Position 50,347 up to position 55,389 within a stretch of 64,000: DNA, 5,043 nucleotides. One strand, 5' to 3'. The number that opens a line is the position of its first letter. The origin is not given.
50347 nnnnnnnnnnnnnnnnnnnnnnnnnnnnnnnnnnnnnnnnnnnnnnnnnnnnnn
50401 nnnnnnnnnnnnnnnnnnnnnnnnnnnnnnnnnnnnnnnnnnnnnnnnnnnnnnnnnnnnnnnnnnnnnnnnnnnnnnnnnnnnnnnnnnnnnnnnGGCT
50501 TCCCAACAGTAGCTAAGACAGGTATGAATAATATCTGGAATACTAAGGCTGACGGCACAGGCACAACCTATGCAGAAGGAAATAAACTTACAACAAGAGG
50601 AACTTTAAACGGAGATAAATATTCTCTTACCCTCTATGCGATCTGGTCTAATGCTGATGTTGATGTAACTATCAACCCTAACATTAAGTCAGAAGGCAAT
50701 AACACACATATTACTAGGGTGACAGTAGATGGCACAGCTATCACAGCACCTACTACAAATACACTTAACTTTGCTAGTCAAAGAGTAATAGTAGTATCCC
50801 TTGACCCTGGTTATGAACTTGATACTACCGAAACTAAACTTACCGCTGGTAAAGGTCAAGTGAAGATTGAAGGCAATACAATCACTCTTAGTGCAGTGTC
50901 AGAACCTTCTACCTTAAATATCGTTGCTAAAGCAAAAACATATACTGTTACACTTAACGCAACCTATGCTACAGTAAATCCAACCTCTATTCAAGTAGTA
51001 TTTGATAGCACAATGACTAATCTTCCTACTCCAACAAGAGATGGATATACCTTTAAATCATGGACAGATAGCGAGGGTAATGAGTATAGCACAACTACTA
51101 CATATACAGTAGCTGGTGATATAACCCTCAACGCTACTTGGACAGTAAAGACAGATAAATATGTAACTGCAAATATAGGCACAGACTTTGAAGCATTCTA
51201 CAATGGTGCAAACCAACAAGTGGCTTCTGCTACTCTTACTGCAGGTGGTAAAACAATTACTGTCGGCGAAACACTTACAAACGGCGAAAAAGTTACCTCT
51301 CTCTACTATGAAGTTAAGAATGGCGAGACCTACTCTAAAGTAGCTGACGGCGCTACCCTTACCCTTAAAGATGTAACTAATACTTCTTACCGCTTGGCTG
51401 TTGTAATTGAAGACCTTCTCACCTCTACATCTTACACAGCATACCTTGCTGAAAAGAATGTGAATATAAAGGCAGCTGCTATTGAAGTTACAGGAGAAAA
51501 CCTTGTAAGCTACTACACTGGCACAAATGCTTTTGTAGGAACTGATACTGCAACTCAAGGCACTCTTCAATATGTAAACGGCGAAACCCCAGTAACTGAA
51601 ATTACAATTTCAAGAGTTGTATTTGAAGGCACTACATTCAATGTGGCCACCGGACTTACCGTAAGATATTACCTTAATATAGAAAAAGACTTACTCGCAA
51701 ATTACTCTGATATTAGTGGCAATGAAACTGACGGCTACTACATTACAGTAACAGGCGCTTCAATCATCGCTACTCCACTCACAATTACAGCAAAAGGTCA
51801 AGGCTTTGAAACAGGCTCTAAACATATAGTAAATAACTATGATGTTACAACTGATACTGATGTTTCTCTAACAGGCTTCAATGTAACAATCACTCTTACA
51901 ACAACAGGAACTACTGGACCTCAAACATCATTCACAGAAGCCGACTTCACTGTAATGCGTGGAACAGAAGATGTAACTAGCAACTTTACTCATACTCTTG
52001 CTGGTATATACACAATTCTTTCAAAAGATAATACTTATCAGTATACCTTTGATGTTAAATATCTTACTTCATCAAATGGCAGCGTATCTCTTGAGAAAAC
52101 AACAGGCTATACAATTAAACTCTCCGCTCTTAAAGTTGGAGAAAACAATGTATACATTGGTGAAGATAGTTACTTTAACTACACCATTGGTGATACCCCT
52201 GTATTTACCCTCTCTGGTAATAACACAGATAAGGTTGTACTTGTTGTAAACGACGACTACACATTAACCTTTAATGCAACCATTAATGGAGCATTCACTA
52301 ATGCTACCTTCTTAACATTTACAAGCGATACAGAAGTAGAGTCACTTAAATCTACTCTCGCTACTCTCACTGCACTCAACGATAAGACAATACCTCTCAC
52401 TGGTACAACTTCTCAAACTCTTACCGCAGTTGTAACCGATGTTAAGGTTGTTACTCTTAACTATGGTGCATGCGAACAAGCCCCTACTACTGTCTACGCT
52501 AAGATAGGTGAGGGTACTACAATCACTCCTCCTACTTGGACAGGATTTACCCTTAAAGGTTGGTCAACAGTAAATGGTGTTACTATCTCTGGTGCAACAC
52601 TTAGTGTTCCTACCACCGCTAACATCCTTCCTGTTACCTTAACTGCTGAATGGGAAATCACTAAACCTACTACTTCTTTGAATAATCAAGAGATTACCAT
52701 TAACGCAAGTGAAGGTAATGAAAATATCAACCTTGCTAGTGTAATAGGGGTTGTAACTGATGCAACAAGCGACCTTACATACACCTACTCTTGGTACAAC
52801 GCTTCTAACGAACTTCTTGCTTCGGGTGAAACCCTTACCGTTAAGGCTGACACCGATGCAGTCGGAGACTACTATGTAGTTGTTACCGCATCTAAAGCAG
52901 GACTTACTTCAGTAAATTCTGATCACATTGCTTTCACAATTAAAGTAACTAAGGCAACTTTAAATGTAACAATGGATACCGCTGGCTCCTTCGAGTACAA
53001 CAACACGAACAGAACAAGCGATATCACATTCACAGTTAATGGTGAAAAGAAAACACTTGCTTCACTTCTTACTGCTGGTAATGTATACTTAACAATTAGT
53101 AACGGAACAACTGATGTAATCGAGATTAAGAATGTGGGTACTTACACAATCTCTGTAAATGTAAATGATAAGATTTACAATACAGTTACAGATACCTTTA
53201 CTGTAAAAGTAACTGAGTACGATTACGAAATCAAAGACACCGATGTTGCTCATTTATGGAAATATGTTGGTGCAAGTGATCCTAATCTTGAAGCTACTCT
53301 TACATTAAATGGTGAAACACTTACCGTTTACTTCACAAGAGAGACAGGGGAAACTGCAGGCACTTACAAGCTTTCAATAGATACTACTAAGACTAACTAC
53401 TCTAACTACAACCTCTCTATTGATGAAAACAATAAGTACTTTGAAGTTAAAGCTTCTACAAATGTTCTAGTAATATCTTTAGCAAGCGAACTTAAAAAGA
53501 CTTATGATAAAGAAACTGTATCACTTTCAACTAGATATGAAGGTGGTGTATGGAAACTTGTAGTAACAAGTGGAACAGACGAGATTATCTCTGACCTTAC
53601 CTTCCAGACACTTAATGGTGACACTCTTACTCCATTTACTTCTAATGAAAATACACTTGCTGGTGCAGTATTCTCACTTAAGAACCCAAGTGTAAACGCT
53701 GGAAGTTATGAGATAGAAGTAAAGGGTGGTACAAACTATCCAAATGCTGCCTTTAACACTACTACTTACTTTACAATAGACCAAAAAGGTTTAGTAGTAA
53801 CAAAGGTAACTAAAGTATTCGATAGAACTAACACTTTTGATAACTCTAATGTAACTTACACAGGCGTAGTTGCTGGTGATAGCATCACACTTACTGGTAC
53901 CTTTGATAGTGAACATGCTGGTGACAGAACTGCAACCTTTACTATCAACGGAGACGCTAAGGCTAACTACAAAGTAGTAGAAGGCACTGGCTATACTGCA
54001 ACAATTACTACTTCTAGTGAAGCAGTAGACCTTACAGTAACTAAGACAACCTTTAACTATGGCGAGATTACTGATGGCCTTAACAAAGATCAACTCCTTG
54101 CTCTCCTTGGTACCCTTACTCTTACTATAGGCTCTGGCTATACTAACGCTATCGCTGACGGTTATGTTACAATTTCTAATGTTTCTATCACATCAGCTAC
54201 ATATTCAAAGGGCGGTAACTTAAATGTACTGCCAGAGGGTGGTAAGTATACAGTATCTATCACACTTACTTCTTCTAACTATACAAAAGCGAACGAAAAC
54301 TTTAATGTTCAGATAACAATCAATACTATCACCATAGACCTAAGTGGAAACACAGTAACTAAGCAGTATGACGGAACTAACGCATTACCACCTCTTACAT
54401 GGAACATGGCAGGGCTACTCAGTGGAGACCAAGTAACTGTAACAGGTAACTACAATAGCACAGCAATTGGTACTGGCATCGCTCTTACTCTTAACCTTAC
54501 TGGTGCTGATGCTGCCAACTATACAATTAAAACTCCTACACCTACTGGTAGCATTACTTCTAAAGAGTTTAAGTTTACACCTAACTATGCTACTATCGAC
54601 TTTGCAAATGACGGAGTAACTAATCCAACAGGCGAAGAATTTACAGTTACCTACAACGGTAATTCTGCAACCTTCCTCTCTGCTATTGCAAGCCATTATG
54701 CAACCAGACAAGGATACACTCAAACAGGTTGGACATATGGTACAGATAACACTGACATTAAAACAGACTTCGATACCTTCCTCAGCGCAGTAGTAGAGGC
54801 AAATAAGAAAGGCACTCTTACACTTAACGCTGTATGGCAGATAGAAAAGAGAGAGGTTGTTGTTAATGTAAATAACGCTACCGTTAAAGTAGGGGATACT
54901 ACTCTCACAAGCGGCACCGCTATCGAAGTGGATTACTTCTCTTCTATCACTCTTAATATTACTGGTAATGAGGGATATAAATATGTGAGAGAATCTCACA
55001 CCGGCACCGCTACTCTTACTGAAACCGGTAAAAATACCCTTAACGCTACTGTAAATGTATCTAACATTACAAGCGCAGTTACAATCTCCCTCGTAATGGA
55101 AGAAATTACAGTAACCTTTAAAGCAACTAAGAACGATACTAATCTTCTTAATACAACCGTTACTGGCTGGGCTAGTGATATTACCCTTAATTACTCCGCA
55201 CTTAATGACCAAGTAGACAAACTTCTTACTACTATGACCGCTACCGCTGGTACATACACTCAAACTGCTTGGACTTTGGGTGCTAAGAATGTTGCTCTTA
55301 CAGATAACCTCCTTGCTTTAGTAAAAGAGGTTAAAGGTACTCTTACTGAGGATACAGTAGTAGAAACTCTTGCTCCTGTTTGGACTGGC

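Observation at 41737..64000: A giant gene of at least 22.3 kb (at least 7,421 codons) that is missing from the ORF track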

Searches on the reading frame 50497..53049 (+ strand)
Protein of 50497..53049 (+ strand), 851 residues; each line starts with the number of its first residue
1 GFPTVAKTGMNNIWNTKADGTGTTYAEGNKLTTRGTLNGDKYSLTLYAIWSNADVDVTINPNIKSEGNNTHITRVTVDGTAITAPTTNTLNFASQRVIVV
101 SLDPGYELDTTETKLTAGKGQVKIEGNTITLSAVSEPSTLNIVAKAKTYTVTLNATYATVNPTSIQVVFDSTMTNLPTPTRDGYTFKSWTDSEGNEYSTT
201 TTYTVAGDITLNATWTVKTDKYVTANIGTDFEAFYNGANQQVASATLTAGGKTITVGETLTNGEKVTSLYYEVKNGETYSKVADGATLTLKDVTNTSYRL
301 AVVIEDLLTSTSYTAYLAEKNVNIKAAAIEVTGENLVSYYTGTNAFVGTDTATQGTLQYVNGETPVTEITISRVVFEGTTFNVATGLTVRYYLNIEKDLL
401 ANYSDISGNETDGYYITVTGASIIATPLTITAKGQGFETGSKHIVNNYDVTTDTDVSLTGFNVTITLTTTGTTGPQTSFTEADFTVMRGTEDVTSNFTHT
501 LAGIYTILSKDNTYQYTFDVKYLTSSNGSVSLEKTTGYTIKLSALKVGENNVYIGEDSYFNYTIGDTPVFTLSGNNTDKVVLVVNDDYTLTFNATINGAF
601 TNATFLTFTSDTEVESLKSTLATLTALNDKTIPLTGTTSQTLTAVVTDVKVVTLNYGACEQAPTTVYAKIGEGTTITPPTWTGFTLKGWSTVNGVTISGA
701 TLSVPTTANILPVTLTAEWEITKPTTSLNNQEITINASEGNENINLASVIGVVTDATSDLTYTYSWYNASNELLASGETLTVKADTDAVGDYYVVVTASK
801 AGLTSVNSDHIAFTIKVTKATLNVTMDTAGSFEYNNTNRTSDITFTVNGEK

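Call 13: search_protein_families(library=pfam, proteins=[window:50497-53049:+], max_evalue=1)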
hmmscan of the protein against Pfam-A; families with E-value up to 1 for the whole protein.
window:50497-53049:+ (851 aa): 4 families
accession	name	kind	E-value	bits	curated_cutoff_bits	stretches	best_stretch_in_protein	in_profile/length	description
PF09479.16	Flg_new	-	4.2e-09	36.8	27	1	149-213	1-64/65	Listeria-Bacteroides repeat domain (List_Bact_rpt)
PF03983.18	SHD1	-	0.072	13.4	23.7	1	510-548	14-52/67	SLA1 homology domain 1, SHD1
PF00052.24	Laminin_B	-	0.13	12.6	22.4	0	114-158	33-77/136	Laminin B (Domain IV)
PF24991.2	Ig_NUP210_4th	-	0.89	9.7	25.2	0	531-585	5-61/79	NUP210 forth Ig-like domain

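Call 67: search_protein_families(library=ncbifam, proteins=[window:50497-53049:+], max_evalue=0.01)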
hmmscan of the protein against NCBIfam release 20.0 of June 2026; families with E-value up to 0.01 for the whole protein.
window:50497-53049:+ (851 aa): 1 family
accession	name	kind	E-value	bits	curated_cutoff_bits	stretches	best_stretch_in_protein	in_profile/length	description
TIGR02543.1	List_Bact_rpt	repeat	7e-05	23.1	20.95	1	179-218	1-43/44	TIGR02543 family repeat protein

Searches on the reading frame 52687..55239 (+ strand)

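Call 13: search_protein_families(library=pfam, proteins=[window:52687-55239:+], max_evalue=1)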
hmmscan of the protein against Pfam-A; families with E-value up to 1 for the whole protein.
window:52687-55239:+ (851 aa): 2 families
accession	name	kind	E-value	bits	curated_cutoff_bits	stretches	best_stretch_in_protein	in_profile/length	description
PF18657.6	YDG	-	8.2e-16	58.5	25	2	555-618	11-84/85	YDG domain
PF03633.20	Glyco_hydro_65C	-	0.016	15.4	22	0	79-124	19-62/62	Glycosyl hydrolase family 65, C-terminal domain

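Call 67: search_protein_families(library=ncbifam, proteins=[window:52687-55239:+], max_evalue=0.01)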
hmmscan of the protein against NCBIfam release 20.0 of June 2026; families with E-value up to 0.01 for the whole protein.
window:52687-55239:+ (851 aa): 0 families
